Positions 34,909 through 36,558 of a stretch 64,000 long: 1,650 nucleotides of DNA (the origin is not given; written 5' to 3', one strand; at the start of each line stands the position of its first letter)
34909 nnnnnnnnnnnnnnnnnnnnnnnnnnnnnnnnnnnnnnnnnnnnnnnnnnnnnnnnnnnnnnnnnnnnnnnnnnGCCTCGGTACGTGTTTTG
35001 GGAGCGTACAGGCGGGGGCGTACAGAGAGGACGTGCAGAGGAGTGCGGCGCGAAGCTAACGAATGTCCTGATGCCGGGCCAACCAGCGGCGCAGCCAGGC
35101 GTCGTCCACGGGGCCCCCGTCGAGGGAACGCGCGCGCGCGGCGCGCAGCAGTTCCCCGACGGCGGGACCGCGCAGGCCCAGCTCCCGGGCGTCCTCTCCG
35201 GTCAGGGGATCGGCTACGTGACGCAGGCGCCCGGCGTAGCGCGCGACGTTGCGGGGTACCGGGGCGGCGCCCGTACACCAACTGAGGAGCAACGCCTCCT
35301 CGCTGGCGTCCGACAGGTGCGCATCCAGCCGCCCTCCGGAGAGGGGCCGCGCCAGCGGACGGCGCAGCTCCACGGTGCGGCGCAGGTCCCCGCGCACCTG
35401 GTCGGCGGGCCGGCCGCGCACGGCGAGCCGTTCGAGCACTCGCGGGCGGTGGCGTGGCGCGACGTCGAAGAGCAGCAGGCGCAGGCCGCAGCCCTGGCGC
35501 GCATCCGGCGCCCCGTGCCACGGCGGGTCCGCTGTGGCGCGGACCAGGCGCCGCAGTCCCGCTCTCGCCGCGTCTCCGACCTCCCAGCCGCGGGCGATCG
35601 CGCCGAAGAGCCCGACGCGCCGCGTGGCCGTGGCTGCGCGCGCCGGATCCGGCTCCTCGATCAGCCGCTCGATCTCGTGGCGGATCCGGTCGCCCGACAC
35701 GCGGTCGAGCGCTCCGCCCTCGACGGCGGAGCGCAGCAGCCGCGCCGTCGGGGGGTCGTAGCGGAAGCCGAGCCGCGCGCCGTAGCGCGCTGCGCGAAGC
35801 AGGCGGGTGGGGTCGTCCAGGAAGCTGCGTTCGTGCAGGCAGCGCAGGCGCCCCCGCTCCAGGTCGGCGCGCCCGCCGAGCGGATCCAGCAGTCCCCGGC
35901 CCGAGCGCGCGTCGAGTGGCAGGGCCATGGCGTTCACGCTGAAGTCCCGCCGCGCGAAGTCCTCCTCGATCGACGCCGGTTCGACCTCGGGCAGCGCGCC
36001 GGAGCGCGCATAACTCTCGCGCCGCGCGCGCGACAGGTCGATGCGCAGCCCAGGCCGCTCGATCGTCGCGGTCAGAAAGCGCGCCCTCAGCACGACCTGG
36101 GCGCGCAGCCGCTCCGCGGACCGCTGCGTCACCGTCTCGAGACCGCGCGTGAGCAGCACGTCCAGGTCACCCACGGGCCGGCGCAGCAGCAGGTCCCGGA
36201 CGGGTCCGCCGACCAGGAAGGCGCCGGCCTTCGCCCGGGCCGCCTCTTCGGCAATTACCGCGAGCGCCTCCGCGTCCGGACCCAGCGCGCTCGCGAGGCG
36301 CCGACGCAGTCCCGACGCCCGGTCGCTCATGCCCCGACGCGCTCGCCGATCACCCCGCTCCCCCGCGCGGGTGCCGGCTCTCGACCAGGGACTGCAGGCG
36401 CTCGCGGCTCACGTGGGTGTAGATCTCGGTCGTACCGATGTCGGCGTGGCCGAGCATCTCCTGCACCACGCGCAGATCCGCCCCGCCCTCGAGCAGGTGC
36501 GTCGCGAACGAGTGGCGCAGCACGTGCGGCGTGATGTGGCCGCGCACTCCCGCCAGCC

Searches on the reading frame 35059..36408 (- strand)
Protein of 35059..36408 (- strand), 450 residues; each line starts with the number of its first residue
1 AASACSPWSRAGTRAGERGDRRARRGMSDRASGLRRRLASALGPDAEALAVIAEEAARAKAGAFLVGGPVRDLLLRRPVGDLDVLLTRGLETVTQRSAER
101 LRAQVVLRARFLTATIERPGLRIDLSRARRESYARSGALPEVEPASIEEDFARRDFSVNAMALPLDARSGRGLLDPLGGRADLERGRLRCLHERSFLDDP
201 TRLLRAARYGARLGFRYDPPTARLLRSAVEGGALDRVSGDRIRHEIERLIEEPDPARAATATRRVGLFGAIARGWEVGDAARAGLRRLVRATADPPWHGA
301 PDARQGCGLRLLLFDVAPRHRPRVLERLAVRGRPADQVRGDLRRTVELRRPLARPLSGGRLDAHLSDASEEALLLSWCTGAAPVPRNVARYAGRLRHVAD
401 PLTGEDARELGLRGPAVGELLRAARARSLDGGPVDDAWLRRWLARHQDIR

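Call 19: search_protein_families(library=pfam, proteins=[window:35059-36408:-], max_evalue=0.00001)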
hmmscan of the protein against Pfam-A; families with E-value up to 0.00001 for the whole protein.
window:35059-36408:- (450 aa): 1 family
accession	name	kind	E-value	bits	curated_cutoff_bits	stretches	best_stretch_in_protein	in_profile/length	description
PF01743.26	PolyA_pol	-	7e-21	75.3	23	1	63-189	1-126/126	Poly A polymerase head domain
